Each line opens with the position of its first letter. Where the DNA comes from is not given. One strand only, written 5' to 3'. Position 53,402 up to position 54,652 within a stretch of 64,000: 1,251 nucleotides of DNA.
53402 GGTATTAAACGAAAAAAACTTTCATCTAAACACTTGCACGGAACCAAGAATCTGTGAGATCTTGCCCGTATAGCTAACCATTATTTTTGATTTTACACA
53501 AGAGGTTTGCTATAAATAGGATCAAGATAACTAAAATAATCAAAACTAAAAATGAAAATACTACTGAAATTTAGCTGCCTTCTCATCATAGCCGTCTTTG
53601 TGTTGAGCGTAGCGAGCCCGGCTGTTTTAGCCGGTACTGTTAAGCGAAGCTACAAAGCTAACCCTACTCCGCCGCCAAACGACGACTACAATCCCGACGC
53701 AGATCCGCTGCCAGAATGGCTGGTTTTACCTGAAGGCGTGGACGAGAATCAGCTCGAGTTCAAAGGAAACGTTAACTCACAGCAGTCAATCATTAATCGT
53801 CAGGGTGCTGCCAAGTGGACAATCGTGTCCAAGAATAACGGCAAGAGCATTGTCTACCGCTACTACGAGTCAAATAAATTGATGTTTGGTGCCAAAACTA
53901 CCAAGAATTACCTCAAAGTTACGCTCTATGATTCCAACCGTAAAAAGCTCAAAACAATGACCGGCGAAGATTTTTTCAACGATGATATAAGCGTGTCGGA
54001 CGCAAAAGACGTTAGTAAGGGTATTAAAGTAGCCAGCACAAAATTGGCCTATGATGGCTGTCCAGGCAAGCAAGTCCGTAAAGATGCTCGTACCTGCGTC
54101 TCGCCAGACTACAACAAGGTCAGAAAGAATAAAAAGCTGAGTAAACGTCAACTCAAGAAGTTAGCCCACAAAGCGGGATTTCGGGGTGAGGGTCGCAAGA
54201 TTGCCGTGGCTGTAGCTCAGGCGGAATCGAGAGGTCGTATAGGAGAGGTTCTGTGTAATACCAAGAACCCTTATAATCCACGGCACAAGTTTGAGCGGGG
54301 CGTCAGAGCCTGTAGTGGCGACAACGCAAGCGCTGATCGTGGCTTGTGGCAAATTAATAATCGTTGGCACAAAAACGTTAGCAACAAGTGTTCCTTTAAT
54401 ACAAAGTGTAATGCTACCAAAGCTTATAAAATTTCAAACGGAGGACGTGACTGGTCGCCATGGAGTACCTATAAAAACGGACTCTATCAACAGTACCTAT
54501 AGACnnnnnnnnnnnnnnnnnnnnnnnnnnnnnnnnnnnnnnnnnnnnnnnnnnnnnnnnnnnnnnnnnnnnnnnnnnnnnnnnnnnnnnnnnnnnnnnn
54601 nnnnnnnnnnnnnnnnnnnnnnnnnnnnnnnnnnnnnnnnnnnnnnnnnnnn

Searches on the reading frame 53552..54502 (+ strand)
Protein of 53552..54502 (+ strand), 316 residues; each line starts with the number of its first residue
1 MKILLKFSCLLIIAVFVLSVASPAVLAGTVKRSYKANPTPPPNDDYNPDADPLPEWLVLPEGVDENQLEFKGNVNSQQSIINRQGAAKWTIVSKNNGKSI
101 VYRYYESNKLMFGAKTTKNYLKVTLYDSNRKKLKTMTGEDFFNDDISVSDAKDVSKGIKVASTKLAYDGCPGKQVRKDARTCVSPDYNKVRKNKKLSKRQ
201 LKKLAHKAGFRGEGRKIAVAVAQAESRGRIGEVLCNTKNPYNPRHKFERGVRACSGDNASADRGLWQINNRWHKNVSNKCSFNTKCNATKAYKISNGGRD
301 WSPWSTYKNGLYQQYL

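Call 58: search_protein_families(library=pfam, proteins=[window:53552-54502:+], max_evalue=0.0001)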
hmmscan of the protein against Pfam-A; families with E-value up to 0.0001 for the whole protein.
window:53552-54502:+ (316 aa): 1 family
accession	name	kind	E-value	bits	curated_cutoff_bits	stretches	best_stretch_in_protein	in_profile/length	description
PF18896.5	SLT_3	-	1.5e-23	83.5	27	1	257-306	38-89/89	Lysozyme like domain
